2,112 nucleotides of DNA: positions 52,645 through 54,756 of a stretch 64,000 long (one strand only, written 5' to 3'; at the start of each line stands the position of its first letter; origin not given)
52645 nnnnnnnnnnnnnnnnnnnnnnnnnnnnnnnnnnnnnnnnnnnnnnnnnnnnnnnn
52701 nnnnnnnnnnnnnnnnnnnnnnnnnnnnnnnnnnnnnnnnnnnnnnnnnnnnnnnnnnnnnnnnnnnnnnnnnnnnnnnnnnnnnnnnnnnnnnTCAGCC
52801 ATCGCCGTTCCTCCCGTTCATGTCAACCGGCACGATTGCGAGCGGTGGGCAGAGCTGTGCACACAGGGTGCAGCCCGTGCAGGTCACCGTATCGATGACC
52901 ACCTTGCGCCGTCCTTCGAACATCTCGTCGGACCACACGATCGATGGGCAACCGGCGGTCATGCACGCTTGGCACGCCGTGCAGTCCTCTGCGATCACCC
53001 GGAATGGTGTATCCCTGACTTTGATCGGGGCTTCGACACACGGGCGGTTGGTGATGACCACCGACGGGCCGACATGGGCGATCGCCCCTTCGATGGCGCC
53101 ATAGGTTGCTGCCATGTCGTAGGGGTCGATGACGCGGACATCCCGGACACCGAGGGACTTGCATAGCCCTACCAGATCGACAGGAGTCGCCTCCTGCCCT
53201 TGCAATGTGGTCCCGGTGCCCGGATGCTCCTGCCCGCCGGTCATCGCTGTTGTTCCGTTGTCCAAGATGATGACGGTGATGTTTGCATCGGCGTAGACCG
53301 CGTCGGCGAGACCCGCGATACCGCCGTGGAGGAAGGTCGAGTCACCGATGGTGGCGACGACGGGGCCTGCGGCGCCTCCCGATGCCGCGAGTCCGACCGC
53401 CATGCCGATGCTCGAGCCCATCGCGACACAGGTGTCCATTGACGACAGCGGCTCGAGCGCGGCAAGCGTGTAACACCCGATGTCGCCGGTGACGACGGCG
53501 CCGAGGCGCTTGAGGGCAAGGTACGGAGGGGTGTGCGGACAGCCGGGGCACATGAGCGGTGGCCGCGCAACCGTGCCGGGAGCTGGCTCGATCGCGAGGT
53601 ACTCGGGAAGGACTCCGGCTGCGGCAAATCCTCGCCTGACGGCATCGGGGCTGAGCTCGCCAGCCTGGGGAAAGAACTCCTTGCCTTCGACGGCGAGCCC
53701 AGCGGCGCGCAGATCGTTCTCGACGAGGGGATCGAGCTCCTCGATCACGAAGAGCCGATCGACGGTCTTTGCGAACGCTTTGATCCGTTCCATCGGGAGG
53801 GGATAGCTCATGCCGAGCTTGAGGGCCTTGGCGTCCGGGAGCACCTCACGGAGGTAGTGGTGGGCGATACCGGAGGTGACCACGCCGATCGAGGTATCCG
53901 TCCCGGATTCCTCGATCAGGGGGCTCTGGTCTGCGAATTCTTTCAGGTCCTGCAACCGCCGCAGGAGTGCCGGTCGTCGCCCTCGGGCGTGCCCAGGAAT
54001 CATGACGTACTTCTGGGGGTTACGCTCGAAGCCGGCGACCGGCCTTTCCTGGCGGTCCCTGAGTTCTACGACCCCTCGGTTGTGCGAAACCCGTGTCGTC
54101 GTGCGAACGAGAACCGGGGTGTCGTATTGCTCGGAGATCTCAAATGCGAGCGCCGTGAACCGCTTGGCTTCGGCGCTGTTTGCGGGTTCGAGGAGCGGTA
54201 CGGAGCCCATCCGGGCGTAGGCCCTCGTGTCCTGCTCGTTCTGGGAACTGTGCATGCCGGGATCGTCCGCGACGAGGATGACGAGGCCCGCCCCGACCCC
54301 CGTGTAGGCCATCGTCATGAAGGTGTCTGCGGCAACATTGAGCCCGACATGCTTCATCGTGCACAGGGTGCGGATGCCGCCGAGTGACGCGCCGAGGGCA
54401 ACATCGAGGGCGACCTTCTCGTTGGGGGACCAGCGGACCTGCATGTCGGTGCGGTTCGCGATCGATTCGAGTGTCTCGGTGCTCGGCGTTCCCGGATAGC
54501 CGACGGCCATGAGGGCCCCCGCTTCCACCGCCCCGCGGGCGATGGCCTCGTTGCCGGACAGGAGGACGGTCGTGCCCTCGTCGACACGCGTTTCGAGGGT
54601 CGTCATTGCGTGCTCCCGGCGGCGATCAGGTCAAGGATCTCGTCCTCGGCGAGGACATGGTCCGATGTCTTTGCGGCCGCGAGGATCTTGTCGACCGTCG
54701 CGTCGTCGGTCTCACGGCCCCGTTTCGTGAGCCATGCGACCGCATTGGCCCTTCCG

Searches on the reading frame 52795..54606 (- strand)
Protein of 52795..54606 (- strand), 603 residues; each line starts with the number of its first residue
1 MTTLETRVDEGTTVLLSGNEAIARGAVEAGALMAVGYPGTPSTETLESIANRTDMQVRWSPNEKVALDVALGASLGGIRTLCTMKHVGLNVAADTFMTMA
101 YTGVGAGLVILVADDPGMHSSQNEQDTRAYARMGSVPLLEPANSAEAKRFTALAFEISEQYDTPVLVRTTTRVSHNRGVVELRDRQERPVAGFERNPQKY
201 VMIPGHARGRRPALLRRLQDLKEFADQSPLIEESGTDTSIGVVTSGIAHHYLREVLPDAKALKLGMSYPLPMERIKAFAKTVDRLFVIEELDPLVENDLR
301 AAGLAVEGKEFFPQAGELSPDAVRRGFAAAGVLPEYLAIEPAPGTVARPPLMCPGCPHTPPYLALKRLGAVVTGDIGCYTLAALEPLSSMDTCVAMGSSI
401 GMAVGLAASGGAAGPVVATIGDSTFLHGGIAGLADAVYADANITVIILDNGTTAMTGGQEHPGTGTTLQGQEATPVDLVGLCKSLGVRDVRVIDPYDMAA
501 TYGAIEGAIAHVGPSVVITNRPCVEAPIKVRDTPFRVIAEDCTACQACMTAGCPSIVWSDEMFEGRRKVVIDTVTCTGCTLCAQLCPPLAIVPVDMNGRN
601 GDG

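Call 9: search_protein_families(library=pfam, proteins=[window:52795-54606:-])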
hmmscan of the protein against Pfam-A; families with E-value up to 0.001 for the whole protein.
window:52795-54606:- (603 aa): 9 families
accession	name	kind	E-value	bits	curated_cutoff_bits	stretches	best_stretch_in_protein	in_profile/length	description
PF02775.26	TPP_enzyme_C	-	1.9e-23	83.4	21.9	1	375-517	1-149/151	Thiamine pyrophosphate enzyme, C-terminal TPP binding domain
PF01855.24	POR_N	-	1.9e-12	47.8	27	1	25-189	2-175/231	Pyruvate flavodoxin/ferredoxin oxidoreductase, thiamine diP-bdg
PF12838.12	Fer4_7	-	5e-06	27.3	27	1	542-587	2-49/52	4Fe-4S dicluster domain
PF02779.29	Transket_pyr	-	9.6e-06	25.8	27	0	398-522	59-170/174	Transketolase, pyrimidine binding domain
PF13237.11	Fer4_10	-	3.7e-05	24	25.5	1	539-587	6-53/53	4Fe-4S dicluster domain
PF00037.32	Fer4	-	5.9e-05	23.1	21.1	0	569-591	1-23/24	4Fe-4S binding domain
PF13187.11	Fer4_9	-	0.00011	22.6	27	1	541-588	1-49/52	4Fe-4S dicluster domain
PF12797.12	Fer4_2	-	0.00015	22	24.5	0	568-587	2-21/22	4Fe-4S binding domain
PF14697.11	Fer4_21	-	0.00046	20.7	35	0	566-587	31-52/59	4Fe-4S dicluster domain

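Call 10: search_protein_families(library=ncbifam, proteins=[window:52795-54606:-])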
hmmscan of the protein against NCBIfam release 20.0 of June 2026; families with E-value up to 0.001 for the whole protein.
window:52795-54606:- (603 aa): 24 families
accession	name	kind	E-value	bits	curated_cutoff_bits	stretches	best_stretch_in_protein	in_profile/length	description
TIGR03336.1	IOR_alpha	equivalog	3.6e-199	663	650.9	1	14-591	3-595/595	indolepyruvate ferredoxin oxidoreductase subunit alpha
NF009589.0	PRK13030.1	subfamily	1e-36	126.1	816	1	77-464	117-548/1170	indolepyruvate ferredoxin oxidoreductase family protein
NF009588.0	PRK13029.1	subfamily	9.2e-20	70.2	952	2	345-463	449-563/1196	indolepyruvate ferredoxin oxidoreductase family protein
NF005507.0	PRK07119.1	subfamily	6.6e-18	64.6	399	1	13-312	4-328/352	3-methyl-2-oxobutanoate dehydrogenase subunit VorB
NF006412.0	PRK08659.1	equivalog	6.9e-18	65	411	1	13-190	5-191/378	2-oxoacid:acceptor oxidoreductase subunit alpha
TIGR03710.1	OAFO_sf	subfamily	1.7e-17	63.3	482.75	1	6-189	186-378/561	2-oxoacid:acceptor oxidoreductase subunit alpha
NF007206.0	PRK09627.1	equivalog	4.4e-10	39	579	1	14-187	4-186/375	2-oxoglutarate synthase subunit alpha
NF005470.0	PRK07064.1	equivalog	1.1e-06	28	495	1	394-517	407-525/552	thiamine pyrophosphate-binding protein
NF058577.1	FdxA_fam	equivalog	5.5e-06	26.5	65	1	537-587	4-49/52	4Fe-4S ferredoxin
TIGR02700.1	flavo_MJ0208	hypoth_equivalog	5.6e-06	25.8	251.35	1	522-592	129-195/234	dihydromethanopterin reductase (acceptor)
TIGR02179.1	PorD_KorD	subfamily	2.2e-05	24.5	60.05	1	539-592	24-73/78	2-oxoacid:acceptor oxidoreductase, delta subunit, pyruvate/2-ketoisovalerate family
NF004813.0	PRK06163.1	equivalog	3.2e-05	23.7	240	1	395-519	58-170/202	hypothetical protein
TIGR03846.1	sulfopy_beta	equivalog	4.3e-05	23.5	221.5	1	395-502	45-141/182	sulfopyruvate decarboxylase subunit beta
NF006232.0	PRK08366.1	equivalog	5.4e-05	22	646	1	15-184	9-184/394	2-ketoisovalerate ferredoxin oxidoreductase subunit alpha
NF006122.0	PRK08266.1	subfamily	8.4e-05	21.2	571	1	399-518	407-521/543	hypothetical protein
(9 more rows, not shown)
